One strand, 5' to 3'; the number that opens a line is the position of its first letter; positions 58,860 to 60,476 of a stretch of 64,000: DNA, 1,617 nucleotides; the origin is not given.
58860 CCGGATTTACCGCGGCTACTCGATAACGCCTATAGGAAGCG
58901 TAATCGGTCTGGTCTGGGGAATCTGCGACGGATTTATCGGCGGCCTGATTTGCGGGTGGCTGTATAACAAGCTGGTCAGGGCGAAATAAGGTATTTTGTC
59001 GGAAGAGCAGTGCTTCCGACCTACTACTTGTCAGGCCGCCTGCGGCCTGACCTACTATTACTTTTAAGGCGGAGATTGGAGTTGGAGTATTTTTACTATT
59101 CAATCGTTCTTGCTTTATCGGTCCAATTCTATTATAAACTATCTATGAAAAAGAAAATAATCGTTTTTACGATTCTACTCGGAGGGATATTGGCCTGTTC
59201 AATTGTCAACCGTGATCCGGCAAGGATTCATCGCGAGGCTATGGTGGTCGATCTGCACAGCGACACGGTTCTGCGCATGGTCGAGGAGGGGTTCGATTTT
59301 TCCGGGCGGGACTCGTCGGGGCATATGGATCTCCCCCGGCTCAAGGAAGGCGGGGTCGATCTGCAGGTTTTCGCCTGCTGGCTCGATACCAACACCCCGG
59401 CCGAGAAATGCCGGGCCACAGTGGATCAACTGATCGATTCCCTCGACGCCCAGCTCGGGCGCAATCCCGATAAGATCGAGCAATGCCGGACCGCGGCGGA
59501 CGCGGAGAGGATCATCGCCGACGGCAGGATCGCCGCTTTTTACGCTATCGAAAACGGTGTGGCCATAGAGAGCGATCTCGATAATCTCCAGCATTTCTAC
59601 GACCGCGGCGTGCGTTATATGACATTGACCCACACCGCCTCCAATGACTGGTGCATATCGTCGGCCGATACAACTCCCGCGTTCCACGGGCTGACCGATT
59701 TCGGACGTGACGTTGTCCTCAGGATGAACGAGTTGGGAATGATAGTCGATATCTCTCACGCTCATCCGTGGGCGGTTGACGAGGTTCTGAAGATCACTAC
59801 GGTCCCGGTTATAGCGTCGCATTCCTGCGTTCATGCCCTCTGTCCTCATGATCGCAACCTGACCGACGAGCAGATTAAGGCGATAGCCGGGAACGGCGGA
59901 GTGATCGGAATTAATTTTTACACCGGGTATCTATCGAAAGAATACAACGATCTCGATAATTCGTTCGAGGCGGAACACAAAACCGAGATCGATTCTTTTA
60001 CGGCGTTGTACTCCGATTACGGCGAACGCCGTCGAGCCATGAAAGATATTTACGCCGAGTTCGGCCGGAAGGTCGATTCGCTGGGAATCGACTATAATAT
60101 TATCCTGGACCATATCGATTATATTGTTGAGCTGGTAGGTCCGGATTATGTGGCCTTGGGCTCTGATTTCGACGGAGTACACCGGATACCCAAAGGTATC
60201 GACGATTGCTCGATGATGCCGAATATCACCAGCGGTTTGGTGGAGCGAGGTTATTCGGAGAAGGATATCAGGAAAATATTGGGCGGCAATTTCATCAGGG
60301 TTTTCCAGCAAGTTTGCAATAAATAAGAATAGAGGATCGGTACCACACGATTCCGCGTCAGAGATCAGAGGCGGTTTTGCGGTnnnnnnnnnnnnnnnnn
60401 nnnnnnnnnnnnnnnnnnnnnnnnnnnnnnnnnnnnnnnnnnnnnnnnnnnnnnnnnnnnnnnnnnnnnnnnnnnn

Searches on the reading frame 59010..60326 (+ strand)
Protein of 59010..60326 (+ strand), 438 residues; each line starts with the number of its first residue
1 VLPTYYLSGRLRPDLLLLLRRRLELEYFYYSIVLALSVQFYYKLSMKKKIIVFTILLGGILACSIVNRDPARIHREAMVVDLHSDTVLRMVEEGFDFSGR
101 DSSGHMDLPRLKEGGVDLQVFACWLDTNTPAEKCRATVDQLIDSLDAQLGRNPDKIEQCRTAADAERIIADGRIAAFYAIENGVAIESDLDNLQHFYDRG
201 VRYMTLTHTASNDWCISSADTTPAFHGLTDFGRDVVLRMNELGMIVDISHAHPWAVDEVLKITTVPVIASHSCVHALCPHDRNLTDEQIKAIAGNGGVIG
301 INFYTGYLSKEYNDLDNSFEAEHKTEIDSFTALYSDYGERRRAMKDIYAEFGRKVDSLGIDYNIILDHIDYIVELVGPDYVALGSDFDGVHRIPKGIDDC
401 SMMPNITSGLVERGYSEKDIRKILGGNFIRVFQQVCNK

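Call 62: search_protein_families(library=pfam, proteins=[window:59010-60326:+], max_evalue=1e-8)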
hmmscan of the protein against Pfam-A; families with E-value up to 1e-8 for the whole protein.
window:59010-60326:+ (438 aa): 1 family
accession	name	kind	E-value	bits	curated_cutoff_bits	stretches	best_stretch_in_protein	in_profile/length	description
PF01244.27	Peptidase_M19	-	6.9e-101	338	26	1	73-434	2-319/319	Membrane dipeptidase (Peptidase family M19)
